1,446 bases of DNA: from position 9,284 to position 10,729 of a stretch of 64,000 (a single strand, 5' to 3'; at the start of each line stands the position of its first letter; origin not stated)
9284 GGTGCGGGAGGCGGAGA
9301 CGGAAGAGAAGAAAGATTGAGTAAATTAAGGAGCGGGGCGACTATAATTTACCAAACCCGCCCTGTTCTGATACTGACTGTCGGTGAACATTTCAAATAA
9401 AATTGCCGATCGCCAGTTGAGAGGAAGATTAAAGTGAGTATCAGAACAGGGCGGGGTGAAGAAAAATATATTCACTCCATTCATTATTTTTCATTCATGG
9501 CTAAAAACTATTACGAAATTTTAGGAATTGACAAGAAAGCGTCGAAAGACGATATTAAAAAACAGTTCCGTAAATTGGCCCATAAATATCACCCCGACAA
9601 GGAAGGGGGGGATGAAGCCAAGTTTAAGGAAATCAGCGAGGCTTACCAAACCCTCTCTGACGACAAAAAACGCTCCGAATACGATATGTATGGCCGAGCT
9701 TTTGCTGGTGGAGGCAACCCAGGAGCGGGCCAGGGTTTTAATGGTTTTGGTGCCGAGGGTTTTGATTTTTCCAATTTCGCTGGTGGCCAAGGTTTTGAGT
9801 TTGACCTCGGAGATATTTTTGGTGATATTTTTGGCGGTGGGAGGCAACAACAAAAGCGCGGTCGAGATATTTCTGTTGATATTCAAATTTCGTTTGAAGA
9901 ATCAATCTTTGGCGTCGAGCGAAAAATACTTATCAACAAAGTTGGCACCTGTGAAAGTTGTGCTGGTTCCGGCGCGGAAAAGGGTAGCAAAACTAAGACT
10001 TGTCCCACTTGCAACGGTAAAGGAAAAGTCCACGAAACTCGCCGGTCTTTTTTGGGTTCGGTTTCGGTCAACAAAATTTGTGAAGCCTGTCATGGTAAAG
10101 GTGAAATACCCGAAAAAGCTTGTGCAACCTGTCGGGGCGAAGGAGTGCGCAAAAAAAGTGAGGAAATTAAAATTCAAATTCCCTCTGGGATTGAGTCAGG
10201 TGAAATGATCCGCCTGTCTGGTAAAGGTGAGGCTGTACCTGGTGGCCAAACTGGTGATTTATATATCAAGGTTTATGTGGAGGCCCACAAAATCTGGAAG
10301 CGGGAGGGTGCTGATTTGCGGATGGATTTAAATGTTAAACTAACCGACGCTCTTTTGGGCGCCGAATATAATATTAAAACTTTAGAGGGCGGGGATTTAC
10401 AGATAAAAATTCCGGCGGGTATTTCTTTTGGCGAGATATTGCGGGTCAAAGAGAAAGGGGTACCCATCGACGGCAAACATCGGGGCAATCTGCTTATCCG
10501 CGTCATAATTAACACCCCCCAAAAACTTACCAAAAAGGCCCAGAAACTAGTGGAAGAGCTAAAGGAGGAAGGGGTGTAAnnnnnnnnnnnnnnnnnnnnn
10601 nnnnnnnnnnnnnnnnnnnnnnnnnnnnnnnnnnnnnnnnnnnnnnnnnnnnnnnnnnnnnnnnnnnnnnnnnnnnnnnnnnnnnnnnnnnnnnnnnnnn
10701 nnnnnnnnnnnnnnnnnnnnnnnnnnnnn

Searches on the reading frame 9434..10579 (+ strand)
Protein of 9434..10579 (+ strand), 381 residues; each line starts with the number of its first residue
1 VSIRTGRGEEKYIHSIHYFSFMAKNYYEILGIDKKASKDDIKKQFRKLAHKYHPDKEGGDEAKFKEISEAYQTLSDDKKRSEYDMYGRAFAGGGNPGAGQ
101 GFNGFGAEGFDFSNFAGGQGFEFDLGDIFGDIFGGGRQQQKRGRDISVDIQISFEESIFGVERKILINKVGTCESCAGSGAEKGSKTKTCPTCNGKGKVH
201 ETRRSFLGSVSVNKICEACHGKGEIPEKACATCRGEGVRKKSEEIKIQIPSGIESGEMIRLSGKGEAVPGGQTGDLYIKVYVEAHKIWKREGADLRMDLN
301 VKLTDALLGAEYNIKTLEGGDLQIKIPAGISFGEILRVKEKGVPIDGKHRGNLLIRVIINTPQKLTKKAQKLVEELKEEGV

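Call 9: find_related_loci(query=window:9434-10579:+, collection=genome_contigs, flank=5000)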
Query window:9434-10579:+ (381 aa) in genome_contigs; peptide patterns used: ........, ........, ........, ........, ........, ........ (x = any residue, [..] = any of these).
131 stretches matched a pattern; 34 encode a relative of the query (tblastn E <= 1e-3); 34 distinct loci.
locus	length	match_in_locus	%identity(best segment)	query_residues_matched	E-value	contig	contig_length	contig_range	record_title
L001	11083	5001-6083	91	22-381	0e+0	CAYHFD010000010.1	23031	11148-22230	MAG TPA_asm: uncultured Candidatus Saccharibacteria bacterium isolate ERP119705_co11_13 genome assembly, contig: NODE_18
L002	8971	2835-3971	86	4-381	0e+0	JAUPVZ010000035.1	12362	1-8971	MAG: Patescibacteria group bacterium isolate erpe_2018_sw_42hr_WHONDRS-SW48-000099_B_bin.14 scaffold_1135969, whole geno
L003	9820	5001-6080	87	22-381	0e+0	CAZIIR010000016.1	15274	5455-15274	MAG TPA_asm: uncultured Candidatus Saccharibacteria bacterium isolate SRP286056_co2_287 genome assembly, contig: NODE_61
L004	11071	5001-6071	79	22-381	0e+0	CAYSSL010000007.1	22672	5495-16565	MAG TPA_asm: uncultured Candidatus Saccharibacteria bacterium isolate SRP286056_co2_136 genome assembly, contig: NODE_33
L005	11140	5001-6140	74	1-381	3e-175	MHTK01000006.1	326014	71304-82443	MAG: Candidatus Vogelbacteria bacterium RIFOXYD1_FULL_46_19 rifoxyd1_full_scaffold_21, whole genome shotgun sequence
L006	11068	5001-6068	70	22-381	3e-172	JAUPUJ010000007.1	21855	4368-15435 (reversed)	MAG: Patescibacteria group bacterium isolate erpe_2018_sw_18hr_WHONDRS-SW48-000091_A_bin.51 scaffold_580, whole genome s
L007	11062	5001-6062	72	21-381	9e-168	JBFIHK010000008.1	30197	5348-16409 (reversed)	MAG: Candidatus Paceibacteria bacterium isolate Mix_sand11.2021.09.Z.2 k141_983962_length_30197_cov_9.0000, whole genome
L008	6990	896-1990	59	16-381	3e-131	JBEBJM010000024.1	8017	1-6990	MAG: Nitrospira sp. isolate SF2_9 NODE_3866_length_8017_cov_8.986108, whole genome shotgun sequence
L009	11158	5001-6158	52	12-381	4e-123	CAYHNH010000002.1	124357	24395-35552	MAG TPA_asm: uncultured Candidatus Saccharibacteria bacterium isolate ERP119705_co13_543 genome assembly, contig: NODE_1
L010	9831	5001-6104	55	12-381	8e-122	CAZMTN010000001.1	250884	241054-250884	MAG TPA_asm: uncultured Candidatus Saccharibacteria bacterium isolate SRP329715_co2_118 genome assembly, contig: NODE_62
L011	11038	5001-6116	62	11-381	1e-136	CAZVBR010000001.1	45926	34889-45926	MAG TPA_asm: uncultured Candidatus Saccharibacteria bacterium isolate binchicken_co32_239 genome assembly, contig: NODE_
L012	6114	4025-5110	39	21-378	3e-76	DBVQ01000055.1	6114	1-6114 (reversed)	MAG TPA_asm: Christensenella sp. UBA1260 UBA1260_contig_95605, whole genome shotgun sequence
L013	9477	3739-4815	37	21-376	4e-75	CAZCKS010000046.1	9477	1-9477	MAG TPA_asm: uncultured Bacteroides sp. isolate SRP225648_co1_549 genome assembly, contig: NODE_18603_length_9477_cov_32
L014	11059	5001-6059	38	21-378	2e-73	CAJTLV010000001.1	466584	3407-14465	MAG TPA_asm: uncultured Christensenella sp. isolate MGBC100320 genome assembly, contig: MGBC100320.1, whole genome shotg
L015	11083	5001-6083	39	15-377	5e-70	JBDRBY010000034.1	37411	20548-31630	MAG: Candidatus Omnitrophota bacterium isolate MEGAHIT-group-1.154 k141_6417713, whole genome shotgun sequence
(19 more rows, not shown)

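Call 14: find_encoding_contigs(protein=window:9434-10579:+, flank=3000, max_places=10)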
Protein window:9434-10579:+ (381 aa): 5 contigs read that carry it; 2 places shown.
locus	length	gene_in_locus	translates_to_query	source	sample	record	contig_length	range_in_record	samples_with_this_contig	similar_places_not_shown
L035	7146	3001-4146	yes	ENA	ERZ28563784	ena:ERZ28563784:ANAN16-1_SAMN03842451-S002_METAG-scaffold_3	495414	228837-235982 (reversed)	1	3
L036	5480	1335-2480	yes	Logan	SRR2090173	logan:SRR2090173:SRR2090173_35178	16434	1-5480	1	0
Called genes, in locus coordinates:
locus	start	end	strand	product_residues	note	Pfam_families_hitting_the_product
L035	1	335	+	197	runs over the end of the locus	PF23951:DUF7282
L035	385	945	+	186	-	PF01025:GrpE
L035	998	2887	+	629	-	PF00012:HSP70, PF06723:MreB_Mbl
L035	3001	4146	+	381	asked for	PF00226:DnaJ, PF01556:DnaJ_C, PF00684:DnaJ_CXXCXGXG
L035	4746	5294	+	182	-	PF13302:Acetyltransf_3, PF13420:Acetyltransf_4, PF13523:Acetyltransf_8, PF00583:Acetyltransf_1 (weak)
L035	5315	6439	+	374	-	-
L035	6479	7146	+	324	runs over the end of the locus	PF00579:tRNA-synt_1b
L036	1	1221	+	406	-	?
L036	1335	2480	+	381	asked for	PF00226:DnaJ, PF01556:DnaJ_C, PF00684:DnaJ_CXXCXGXG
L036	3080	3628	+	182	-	PF13302:Acetyltransf_3, PF13420:Acetyltransf_4, PF13523:Acetyltransf_8, PF00583:Acetyltransf_1 (weak)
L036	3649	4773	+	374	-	-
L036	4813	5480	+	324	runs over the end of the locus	PF00579:tRNA-synt_1b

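Call 15: find_homologous_proteins(query=window:9434-10579:+, max_evalue=1e-100)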
Query window:9434-10579:+ (381 aa): 4719 proteins with E <= 1e-100 among 8000 candidates; the best 120 are listed.
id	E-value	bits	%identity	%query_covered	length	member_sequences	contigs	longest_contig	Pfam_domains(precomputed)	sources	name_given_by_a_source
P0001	4.9e-217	739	91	94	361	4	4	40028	PF00226.37,PF00684.26,PF01556.24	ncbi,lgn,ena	-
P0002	4.4e-213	726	88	94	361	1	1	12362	PF00226.37,PF00684.26,PF01556.24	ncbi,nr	ncbi:MAG: molecular chaperone DnaJ [Patescibacteria group bacterium]|nr:molecular chaperone DnaJ [Pa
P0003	2.1e-211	720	87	94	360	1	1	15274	PF00226.37,PF00684.26,PF01556.24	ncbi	-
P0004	3.1e-194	664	79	94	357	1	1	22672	PF00226.37,PF00684.26,PF01556.24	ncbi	-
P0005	1.1e-183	629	76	94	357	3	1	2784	PF00226.37,PF00684.26,PF01556.24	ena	-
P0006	2.8e-171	588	69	94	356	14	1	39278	PF00226.37,PF00684.26,PF01556.24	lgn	-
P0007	4.7e-170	584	69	94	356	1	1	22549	PF00226.37,PF00684.26,PF01556.24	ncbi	ncbi:MAG: molecular chaperone DnaJ [Candidatus Paceibacterota bacterium]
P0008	1.4e-169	583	72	94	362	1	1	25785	PF00226.37,PF00684.26,PF01556.24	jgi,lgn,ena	-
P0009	2.4e-168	578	71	94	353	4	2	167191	PF00226.37,PF00684.26,PF01556.24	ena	-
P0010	1.7e-163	563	68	94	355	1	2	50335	PF00226.37,PF00684.26,PF01556.24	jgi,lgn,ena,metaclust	metaclust:\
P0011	1.3e-160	553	66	94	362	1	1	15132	PF00226.37,PF00684.26,PF01556.24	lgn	-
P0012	2.9e-160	552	66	94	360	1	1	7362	PF00226.37,PF27659.1,PF00684.26,PF01556.24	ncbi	-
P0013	3.0e-156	539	65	94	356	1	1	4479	PF00226.37,PF00684.26,PF01556.24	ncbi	-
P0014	1.8e-155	536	65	94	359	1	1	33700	PF00226.37,PF00684.26,PF01556.24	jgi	-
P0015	3.5e-155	535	65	94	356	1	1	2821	PF00226.37,PF27659.1,PF00684.26,PF01556.24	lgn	-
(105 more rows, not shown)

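Call 25: find_encoding_contigs(protein=P0001, flank=2500, max_places=6)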
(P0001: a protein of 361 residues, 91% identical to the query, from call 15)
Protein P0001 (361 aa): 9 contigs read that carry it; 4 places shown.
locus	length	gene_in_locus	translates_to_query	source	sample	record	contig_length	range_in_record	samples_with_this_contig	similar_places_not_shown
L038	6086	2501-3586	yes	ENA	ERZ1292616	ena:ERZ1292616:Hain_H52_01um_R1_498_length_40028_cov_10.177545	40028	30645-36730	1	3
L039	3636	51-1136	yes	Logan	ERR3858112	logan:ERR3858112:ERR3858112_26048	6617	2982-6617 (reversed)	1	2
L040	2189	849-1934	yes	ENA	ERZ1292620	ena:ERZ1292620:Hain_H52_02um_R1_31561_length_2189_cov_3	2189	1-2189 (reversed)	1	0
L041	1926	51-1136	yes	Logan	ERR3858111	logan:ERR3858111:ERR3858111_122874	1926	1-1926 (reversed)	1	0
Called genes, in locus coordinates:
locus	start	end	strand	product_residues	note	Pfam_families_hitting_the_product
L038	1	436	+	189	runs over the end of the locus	PF01025:GrpE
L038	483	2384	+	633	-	PF00012:HSP70, PF06723:MreB_Mbl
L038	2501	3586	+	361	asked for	PF00226:DnaJ, PF01556:DnaJ_C, PF00684:DnaJ_CXXCXGXG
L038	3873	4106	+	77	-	-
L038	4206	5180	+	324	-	PF00579:tRNA-synt_1b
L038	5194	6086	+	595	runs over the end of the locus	PF00664:ABC_membrane, PF00005:ABC_tran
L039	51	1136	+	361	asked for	PF00226:DnaJ, PF01556:DnaJ_C, PF00684:DnaJ_CXXCXGXG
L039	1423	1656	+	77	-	-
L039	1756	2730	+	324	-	PF00579:tRNA-synt_1b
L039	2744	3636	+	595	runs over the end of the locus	PF00664:ABC_membrane, PF00005:ABC_tran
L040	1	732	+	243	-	?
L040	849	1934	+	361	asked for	PF00226:DnaJ, PF01556:DnaJ_C, PF00684:DnaJ_CXXCXGXG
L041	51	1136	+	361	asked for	PF00226:DnaJ, PF01556:DnaJ_C, PF00684:DnaJ_CXXCXGXG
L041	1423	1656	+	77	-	-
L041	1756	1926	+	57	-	?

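Call 26: find_encoding_contigs(protein=P0005, flank=2500, max_places=4)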
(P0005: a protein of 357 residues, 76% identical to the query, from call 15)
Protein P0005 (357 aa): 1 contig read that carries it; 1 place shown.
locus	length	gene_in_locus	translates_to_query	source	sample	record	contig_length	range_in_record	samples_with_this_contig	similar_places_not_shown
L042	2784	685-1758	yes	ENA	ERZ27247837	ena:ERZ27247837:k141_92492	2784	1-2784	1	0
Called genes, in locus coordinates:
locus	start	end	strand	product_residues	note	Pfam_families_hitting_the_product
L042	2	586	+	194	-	?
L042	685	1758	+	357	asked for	PF00226:DnaJ, PF01556:DnaJ_C, PF00684:DnaJ_CXXCXGXG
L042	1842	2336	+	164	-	-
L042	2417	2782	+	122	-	?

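Call 67: find_encoding_contigs(protein=P0006, flank=2000, max_places=2)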
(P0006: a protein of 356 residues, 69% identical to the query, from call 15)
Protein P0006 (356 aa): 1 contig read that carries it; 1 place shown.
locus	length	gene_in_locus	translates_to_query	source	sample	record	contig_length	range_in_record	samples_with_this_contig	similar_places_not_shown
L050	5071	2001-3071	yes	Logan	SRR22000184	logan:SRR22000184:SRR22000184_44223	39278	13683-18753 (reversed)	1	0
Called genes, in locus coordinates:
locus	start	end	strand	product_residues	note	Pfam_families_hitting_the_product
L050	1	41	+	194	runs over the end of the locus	PF01025:GrpE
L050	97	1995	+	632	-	PF00012:HSP70, PF06723:MreB_Mbl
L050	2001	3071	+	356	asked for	PF00226:DnaJ, PF01556:DnaJ_C, PF00684:DnaJ_CXXCXGXG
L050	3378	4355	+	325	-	PF00579:tRNA-synt_1b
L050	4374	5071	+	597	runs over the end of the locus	PF00664:ABC_membrane, PF02463:SMC_N (faint), PF00005:ABC_tran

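Call 68: find_encoding_contigs(protein=P0008, flank=2000, max_places=2)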
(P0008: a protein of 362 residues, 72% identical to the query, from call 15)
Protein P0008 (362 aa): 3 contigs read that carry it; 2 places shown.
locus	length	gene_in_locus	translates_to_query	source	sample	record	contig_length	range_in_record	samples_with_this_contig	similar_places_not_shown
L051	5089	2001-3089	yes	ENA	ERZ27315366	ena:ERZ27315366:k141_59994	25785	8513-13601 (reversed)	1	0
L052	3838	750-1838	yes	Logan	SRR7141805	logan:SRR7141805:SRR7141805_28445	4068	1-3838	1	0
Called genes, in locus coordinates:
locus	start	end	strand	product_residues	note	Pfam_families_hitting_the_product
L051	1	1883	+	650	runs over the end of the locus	PF00012:HSP70, PF06723:MreB_Mbl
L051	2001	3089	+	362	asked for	PF00226:DnaJ, PF01556:DnaJ_C, PF00684:DnaJ_CXXCXGXG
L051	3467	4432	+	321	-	PF00579:tRNA-synt_1b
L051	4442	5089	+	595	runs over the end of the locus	PF00664:ABC_membrane, PF03193:RsgA_GTPase (faint), PF00005:ABC_tran, PF02463:SMC_N (faint), PF13304:AAA_21 (faint)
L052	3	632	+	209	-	?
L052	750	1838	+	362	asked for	PF00226:DnaJ, PF01556:DnaJ_C, PF00684:DnaJ_CXXCXGXG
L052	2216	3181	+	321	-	PF00579:tRNA-synt_1b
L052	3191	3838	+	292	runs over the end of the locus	?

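Call 69: find_encoding_contigs(protein=P0009, flank=2000, max_places=2)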
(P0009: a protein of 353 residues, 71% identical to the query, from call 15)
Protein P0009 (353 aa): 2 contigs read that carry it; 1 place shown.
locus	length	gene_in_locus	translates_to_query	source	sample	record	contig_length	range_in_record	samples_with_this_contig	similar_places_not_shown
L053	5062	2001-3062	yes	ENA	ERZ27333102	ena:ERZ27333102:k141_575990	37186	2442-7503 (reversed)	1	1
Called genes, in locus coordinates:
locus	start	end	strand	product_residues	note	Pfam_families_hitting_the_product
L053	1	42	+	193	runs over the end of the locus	PF01025:GrpE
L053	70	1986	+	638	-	PF00012:HSP70, PF06723:MreB_Mbl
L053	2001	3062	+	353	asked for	PF00226:DnaJ, PF01556:DnaJ_C, PF00684:DnaJ_CXXCXGXG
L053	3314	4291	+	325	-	PF00579:tRNA-synt_1b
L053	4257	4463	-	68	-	-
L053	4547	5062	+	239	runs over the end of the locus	PF02616:SMC_ScpA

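Call 70: find_encoding_contigs(protein=P0010, flank=2000, max_places=2)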
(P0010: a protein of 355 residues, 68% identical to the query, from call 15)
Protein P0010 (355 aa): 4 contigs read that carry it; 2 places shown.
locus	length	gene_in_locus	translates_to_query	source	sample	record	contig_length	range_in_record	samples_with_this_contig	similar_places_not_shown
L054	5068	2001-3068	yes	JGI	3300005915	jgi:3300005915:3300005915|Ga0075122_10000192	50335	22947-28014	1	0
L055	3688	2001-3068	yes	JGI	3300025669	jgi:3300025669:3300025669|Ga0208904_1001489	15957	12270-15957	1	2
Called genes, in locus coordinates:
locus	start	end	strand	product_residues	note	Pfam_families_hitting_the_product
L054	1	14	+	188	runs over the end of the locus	PF01025:GrpE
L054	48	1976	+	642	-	PF00012:HSP70, PF06723:MreB_Mbl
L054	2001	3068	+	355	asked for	PF00226:DnaJ, PF01556:DnaJ_C, PF00684:DnaJ_CXXCXGXG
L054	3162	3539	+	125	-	-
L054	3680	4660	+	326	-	PF00579:tRNA-synt_1b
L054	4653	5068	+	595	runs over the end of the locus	PF00664:ABC_membrane, PF03193:RsgA_GTPase (faint), PF00005:ABC_tran, PF02463:SMC_N (faint)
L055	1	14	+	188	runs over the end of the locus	PF01025:GrpE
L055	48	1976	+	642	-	PF00012:HSP70, PF06723:MreB_Mbl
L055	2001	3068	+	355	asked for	PF00226:DnaJ, PF01556:DnaJ_C, PF00684:DnaJ_CXXCXGXG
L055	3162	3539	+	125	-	-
